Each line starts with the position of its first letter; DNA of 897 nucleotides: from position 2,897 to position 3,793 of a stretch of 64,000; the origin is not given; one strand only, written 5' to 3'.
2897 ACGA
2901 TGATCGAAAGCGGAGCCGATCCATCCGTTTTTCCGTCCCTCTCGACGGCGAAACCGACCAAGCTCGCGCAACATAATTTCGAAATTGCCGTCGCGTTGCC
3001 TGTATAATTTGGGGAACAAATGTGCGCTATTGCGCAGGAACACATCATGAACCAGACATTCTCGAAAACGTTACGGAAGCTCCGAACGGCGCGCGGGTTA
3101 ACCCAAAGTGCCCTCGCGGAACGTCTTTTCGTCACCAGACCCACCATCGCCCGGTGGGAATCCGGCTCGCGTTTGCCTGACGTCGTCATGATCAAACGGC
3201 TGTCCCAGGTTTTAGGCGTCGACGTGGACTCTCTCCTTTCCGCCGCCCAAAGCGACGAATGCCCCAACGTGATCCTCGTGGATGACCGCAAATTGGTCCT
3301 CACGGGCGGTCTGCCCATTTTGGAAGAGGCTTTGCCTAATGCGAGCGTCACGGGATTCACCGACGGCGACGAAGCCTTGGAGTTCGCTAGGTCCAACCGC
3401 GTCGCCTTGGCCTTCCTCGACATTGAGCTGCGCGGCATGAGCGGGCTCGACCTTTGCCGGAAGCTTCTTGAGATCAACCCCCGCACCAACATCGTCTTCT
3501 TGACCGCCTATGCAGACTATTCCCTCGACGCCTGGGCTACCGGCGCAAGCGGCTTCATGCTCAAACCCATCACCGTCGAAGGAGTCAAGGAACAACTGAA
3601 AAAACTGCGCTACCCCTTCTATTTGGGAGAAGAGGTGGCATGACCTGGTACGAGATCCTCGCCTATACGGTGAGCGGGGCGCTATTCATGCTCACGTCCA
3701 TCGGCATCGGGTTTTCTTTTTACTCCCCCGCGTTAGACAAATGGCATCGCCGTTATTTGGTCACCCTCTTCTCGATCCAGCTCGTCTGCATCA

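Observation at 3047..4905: Unusual two-component architecture: response regulator with N-terminal XRE-HTH and C-terminal receiver, paired with a LytS/His_kinase (PF06580) sensor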

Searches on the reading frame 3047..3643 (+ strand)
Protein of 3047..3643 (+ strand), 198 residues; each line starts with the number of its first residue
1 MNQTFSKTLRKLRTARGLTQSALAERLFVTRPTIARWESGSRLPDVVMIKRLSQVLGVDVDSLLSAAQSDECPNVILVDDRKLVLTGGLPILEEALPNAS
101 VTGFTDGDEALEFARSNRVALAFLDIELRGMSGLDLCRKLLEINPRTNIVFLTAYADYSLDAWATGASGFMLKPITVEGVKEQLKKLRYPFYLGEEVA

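Call 3: search_protein_families(library=pfam, proteins=[window:3047-3643:+], max_evalue=0.1)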
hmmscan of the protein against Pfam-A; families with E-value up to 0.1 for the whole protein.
window:3047-3643:+ (198 aa): 13 families
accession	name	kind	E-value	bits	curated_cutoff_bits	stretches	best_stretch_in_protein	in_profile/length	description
PF00072.30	Response_reg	-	3.4e-18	66.3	30.2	1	75-183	1-109/111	Response regulator receiver domain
PF01381.28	HTH_3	-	3e-15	56.4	23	1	9-62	1-54/55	Helix-turn-helix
PF13560.12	HTH_31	-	1.5e-13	51.3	27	1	6-61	3-59/64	Helix-turn-helix domain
PF12844.13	HTH_19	-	2.6e-09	37.3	30.2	1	9-67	4-62/64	Helix-turn-helix domain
PF13413.12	HTH_25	-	0.00079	19.6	24.6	1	8-61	1-60/62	Helix-turn-helix domain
PF13384.12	HTH_23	-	0.00086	19.5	24.6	1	13-37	13-37/50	Homeodomain-like domain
PF13443.12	HTH_26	-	0.00087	19.9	22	1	9-65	2-59/63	Cro/C1-type HTH DNA-binding domain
PF01047.28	MarR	-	0.0011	19.2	24.6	1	7-37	7-37/59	MarR family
PF22495.2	HTH_92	-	0.0051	16.5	27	1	10-48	1-39/45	RsaL-like HTH domain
PF07022.19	Phage_CI_repr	-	0.037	14.8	22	1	10-64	4-58/65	Bacteriophage CI repressor helix-turn-helix domain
PF13744.12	HTH_37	-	0.072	13.4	27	0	7-39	21-53/80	Helix-turn-helix domain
PF12802.13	MarR_2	-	0.073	13.7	27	0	15-36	17-39/61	MarR family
PF08279.18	HTH_11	-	0.076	13.3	25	0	9-35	6-33/55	HTH domain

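Call 4: search_protein_families(library=ncbifam, proteins=[window:3047-3643:+], max_evalue=0.1)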
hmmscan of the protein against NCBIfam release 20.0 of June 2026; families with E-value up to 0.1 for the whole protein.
window:3047-3643:+ (198 aa): 103 families (the best 25 are shown)
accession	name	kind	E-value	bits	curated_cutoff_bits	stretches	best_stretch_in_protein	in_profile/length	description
NF007018.1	PRK09483.1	equivalog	8e-14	51.8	280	1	74-185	3-116/217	UvrY/SirA/GacA family response regulator transcription factor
NF041951.1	phage_RstR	subfamily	2.6e-13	50.2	80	1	4-71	2-69/108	RstR family transcriptional repressor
NF008677.0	PRK11697.1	equivalog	5.2e-13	48.9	246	1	75-188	4-116/238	two-component system response regulator BtsR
NF052445.1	RespRegMctR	equivalog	1.3e-10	41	300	1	74-181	3-112/205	two-component system response regulator MctR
NF007935.0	PRK10651.1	equivalog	1.5e-10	40.6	250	1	69-186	3-122/216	two-component system response regulator NarL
NF011896.0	PRK15369.1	equivalog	1.6e-10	41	242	1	74-173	5-106/211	two component system response regulator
NF010684.1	PRK14084.1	equivalog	5.9e-10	39.3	375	1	91-188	19-116/254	response regulator transcription factor LytR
NF046022.1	RespRegCpdRBruc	equivalog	6.4e-09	35.8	180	1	95-176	20-105/120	cell cycle two-component system response regulator CpdR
NF008296.0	PRK11083.1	equivalog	7.2e-09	35.4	273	1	98-176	27-106/228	two-component system response regulator CreB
NF007708.0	PRK10403.1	equivalog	1.1e-08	34.7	343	1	74-184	8-120/215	nitrate/nitrite response regulator protein NarP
NF008302.0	PRK11091.1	equivalog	4e-08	31.9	838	1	71-187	524-642/779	aerobic respiration two-component sensor histidine kinase ArcB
NF008469.0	PRK11361.1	equivalog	7.7e-08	31.5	714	1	98-181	28-113/461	acetoacetate metabolism transcriptional regulator AtoC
NF001965.0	PRK00742.1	subfamily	1.1e-07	31.4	293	1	75-176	6-110/357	chemotaxis-specific protein-glutamate methyltransferase CheB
NF052313.1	T9SS_RR_PorX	equivalog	1.1e-07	31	300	1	76-186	4-114/513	T9SS response regulator signal transducer PorX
NF041946.1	LuxO_transreg_Vib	equivalog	2.3e-07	30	800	1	102-178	24-102/463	quorum-sensing sigma-54 dependent transcriptional regulator LuxO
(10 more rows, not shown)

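Call 6: find_homologous_proteins(query=window:3047-3643:+)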
Query window:3047-3643:+ (198 aa): 6237 proteins with E <= 0.001 among 6722 candidates; the best 120 are listed.
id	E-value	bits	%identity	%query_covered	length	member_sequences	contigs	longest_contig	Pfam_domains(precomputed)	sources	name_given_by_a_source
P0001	1.3e-122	425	100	100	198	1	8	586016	PF12844.14,PF01381.29,PF00072.31,PF13560.13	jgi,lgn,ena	-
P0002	1.5e-122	424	100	100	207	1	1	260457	PF12844.14,PF01381.29,PF00072.31,PF13560.13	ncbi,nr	ncbi:MAG: response regulator [Erysipelotrichaceae bacterium]|nr:response regulator [Erysipelotrichac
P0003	6.2e-122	422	99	100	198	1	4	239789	PF12844.14,PF01381.29,PF00072.31,PF13560.13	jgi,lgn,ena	-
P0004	1.1e-119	415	97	100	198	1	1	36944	PF12844.14,PF01381.29,PF00072.31,PF13560.13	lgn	-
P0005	5.6e-119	413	97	100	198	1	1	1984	PF12844.14,PF01381.29,PF00072.31,PF13560.13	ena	-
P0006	1.8e-115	401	93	100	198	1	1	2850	PF12844.14,PF01381.29,PF00072.31,PF13560.13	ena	-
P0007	4.9e-115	400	93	100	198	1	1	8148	PF12844.14,PF01381.29,PF00072.31,PF13560.13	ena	-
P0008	1.5e-114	398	92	100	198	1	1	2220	PF12844.14,PF01381.29,PF00072.31,PF13560.13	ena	-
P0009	2.4e-105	368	83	100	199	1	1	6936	PF12844.14,PF01381.29,PF00072.31,PF13560.13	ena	-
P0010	6.7e-105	367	83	100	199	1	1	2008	PF12844.14,PF01381.29,PF00072.31,PF13560.13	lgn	-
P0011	8.4e-103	360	81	100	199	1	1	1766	PF12844.14,PF01381.29,PF00072.31,PF13560.13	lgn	-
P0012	1.5e-99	349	81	99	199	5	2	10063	PF12844.14,PF01381.29,PF00072.31,PF13560.13,PF13443.13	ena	-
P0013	1.8e-99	349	81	99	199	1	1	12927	PF12844.14,PF01381.29,PF00072.31,PF13560.13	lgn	-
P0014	3.4e-99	348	79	99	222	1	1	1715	PF12844.14,PF01381.29,PF00072.31,PF13560.13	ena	-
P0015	9.0e-99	347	78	99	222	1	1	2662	PF12844.14,PF01381.29,PF00072.31,PF13560.13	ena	-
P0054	8.7e-96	337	78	99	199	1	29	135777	PF12844.14,PF01381.29,PF00072.31,PF13560.13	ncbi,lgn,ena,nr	ncbi:MAG: response regulator [Ruminococcus sp.]|nr:response regulator [Ruminococcus sp.]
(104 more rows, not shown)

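Call 14: find_encoding_contigs(protein=P0054, flank=6000, max_places=4)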
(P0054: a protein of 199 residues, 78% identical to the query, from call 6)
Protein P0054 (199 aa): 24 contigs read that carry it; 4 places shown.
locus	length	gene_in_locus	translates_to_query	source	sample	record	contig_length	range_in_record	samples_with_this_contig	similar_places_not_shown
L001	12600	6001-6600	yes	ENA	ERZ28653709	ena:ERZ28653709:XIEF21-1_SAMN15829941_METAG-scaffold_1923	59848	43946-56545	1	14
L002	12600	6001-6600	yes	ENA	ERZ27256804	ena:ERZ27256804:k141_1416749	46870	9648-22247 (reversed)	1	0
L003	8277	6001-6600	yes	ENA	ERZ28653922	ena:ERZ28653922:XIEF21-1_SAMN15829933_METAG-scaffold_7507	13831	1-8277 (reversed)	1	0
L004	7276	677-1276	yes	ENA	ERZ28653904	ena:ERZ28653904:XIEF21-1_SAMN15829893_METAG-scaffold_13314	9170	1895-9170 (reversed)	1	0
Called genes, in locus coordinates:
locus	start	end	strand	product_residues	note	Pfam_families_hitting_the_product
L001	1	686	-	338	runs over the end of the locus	PF00962:A_deaminase, PF01979:Amidohydro_1 (faint), PF19326:AMP_deaminase (weak)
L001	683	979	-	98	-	PF01740:STAS, PF13466:STAS_2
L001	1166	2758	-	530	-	PF00375:SDF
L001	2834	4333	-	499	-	PF07228:SpoIIE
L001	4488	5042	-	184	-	PF01569:PAP2, PF14378:PAP2_3 (weak)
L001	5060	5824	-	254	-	-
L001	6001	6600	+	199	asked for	PF13560:HTH_31, PF01381:HTH_3, PF12844:HTH_19, PF00072:Response_reg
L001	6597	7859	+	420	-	PF06580:His_kinase, PF02518:HATPase_c (weak)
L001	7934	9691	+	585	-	PF00664:ABC_membrane, PF00005:ABC_tran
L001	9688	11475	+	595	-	PF00664:ABC_membrane, PF00005:ABC_tran, PF02463:SMC_N (weak)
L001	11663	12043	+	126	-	-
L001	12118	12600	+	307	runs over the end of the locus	-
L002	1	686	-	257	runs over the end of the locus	PF00962:A_deaminase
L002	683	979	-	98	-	PF01740:STAS, PF13466:STAS_2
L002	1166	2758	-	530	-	PF00375:SDF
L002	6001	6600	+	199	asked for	PF13560:HTH_31, PF01381:HTH_3, PF12844:HTH_19, PF00072:Response_reg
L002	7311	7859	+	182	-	PF06580:His_kinase, PF02518:HATPase_c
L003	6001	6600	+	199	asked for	PF13560:HTH_31, PF01381:HTH_3, PF12844:HTH_19, PF00072:Response_reg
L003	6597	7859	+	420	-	PF06580:His_kinase, PF02518:HATPase_c (weak)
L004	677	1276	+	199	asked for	PF13560:HTH_31, PF01381:HTH_3, PF12844:HTH_19, PF00072:Response_reg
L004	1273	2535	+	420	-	PF06580:His_kinase, PF02518:HATPase_c (weak)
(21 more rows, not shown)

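Call 18: search_solved_structures(query=window:3047-3643:+, max_evalue=0.001)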
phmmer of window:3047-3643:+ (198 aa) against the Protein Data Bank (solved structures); distinct sequences matched with E-value up to 0.001: 89 (the best 60 are shown).
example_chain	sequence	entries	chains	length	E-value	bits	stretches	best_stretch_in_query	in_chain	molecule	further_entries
9xzo_A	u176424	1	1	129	9.3e-11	45.2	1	75-187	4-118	De novo protein M1X0B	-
3c3w_A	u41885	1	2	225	3.8e-10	43.2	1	74-176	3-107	TWO COMPONENT TRANSCRIPTIONAL REGULATORY PROTEIN DEVR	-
2qv0_A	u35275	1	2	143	1.2e-09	41.6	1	67-188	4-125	Protein mrkE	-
3a0u_A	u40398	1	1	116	3e-09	40.3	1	100-187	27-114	Response regulator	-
3a0r_B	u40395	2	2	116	3.1e-09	40.2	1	100-187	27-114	Response regulator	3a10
1a04_A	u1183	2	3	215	1.6e-08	37.9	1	71-182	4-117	NITRATE/NITRITE RESPONSE REGULATOR PROTEIN NARL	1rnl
6swf_A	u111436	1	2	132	6.2e-08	36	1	75-188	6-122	Two-component response regulator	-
6swl_A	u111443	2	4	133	6.2e-08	36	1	75-186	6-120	Two-component response regulator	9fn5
6swb_A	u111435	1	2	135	6.5e-08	35.9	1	75-188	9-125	Two-component response regulator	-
2qxy_A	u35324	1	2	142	7.3e-08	35.8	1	73-187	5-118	Response regulator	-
1l5y_A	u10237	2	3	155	9.6e-08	35.4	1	72-183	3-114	C4-DICARBOXYLATE TRANSPORT TRANSCRIPTIONAL REGULATORY PROTEIN DCTD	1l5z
1qkk_A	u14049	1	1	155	1e-07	35.3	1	72-183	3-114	C4-DICARBOXYLATE TRANSPORT TRANSCRIPTIONAL REGULATORY PROTEIN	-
6m8o_A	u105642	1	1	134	2.6e-07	33.9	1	77-188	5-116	DNA-binding response regulator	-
8tac_A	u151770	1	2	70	3.1e-07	33.7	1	6-59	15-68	DBP48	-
6wsh_A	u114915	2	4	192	3.4e-07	33.6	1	75-177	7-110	Response regulator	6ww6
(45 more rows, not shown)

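Call 25: find_related_loci(query=A1, collection=genome_contigs, flank=5000)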
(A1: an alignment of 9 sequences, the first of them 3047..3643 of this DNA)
Query A1 (198 aa) in genome_contigs; peptide patterns used: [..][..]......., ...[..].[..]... (x = any residue, [..] = any of these).
507 stretches matched a pattern; 444 encode a relative of the query (tblastn E <= 1e-3); the best 80 are kept; 80 distinct loci.
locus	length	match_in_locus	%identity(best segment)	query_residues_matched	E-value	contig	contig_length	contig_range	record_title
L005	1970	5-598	81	1-196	8e-112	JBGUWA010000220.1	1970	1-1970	MAG: Candidatus Enteromonas sp. isolate ruminal_MAG_88 ruminal_MAG_88_contig_0220, whole genome shotgun sequence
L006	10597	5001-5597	76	1-198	8e-105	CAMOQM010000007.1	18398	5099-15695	MAG: uncultured Bacillales bacterium isolate SRR873606_bin.8_metaWRAP_v1.3_MAG genome assembly, contig: NODE_5776_length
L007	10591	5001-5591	78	1-196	6e-104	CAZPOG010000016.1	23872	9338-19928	MAG TPA_asm: uncultured Ruminococcus sp. isolate SRP278969_co2_684 genome assembly, contig: NODE_1855_length_23872_cov_1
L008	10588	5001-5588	79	1-195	2e-103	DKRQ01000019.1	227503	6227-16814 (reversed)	MAG TPA_asm: Bacillales bacterium UBA7278 UBA7278_contig_1327, whole genome shotgun sequence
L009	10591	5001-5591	75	1-196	4e-102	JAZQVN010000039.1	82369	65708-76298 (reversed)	MAG: Bacilli bacterium isolate T1900045170_TC20190164.MAGScoT_cleanbin_000006 SGB_5178_k141_2154254, whole genome shotgu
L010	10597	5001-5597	75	1-196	9e-102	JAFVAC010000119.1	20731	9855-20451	MAG: Clostridia bacterium isolate RGIG4983 Roe_deer_Rumen-5__c564270, whole genome shotgun sequence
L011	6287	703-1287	76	1-194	8e-101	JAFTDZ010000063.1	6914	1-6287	MAG: Clostridia bacterium isolate RGIG3732 Goat_Rumen.Co__c503872, whole genome shotgun sequence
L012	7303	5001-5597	73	1-198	6e-100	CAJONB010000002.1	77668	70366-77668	uncultured Ruminococcus sp. isolate Reindeer_2_mag_155 genome assembly, contig: scaffold_312, whole genome shotgun seque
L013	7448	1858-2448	73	1-196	2e-99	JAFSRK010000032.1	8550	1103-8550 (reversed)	MAG: Ruminococcus sp. isolate RGIG3405 Goat_Reticulum.Co__c266061, whole genome shotgun sequence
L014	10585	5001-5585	73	1-194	1e-99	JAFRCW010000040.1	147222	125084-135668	MAG: Ruminococcus sp. isolate RGIG2380 Goat_Ileum-3__c232069, whole genome shotgun sequence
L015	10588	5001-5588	72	1-195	1e-98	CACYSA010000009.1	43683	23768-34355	MAG: uncultured Erysipelotrichaceae bacterium isolate RUG12224 genome assembly, contig: RUG12224_asm_9, whole genome sho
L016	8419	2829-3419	73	1-196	2e-98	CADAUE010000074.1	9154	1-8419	MAG: uncultured Ruminococcus sp. isolate RUG13630 genome assembly, contig: RUG13630_asm_74, whole genome shotgun sequenc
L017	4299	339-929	73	1-196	6e-98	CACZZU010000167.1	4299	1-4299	MAG: uncultured Ruminococcus sp. isolate RUG13097 genome assembly, contig: RUG13097_asm_167, whole genome shotgun sequen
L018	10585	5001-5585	72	1-194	9e-98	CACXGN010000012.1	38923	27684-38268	MAG: uncultured Clostridiales bacterium isolate RUG11243 genome assembly, contig: RUG11243_asm_12, whole genome shotgun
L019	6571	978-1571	71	1-198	1e-97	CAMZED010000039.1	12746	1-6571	MAG TPA_asm: uncultured Clostridia bacterium isolate SRR10912533_bin.55_metaWRAP_v1.3_MAG genome assembly, contig: ERZ14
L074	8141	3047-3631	69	1-194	5e-90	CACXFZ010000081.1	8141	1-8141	MAG: uncultured Coriobacteriaceae bacterium isolate RUG11223 genome assembly, contig: RUG11223_asm_81, whole genome shot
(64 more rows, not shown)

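Call 30: search_protein_representatives(protein=window:3047-3643:+)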
Query: 198 residues. Proteins with E-value up to 0.001 (for the whole library): 77566; up to 1e-10: 2134; up to 1e-30: 82. The best 150 are listed.
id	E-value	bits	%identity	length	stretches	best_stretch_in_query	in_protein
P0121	2.3e-71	255.8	32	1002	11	2-73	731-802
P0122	2.9e-70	252.2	59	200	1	2-191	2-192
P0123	2.7e-63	229.5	54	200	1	3-191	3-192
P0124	1.2e-60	220.9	52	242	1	2-191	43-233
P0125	4.2e-55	202.8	33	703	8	6-63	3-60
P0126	2.8e-54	200.1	74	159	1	76-196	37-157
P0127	7.3e-54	198.8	71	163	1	67-193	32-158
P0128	1.2e-53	198.1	49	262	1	1-189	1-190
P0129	7.9e-53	195.4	63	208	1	4-153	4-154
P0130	4.4e-51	189.7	73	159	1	74-194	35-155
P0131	2.1e-50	187.5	58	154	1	48-196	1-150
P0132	8.7e-49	182.2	49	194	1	4-190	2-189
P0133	1.7e-48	181.3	48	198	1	2-191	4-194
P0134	4.3e-48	180.0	67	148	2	119-194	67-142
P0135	4.6e-48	179.9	56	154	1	43-191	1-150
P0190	1.2e-32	129.6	37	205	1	4-191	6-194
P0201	8.1e-31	123.7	38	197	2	75-191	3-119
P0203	1.8e-30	122.5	41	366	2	75-190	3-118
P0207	8.5e-30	120.3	38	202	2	75-192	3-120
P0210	3.8e-29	118.2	40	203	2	75-193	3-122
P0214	2.9e-28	115.3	38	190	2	74-191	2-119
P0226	2.4e-27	112.4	41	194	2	74-192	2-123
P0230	1.7e-26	109.5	47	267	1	74-191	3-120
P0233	2.1e-26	109.2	47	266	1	74-191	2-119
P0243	1.7e-25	106.3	45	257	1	75-191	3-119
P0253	3.4e-25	105.3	46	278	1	73-189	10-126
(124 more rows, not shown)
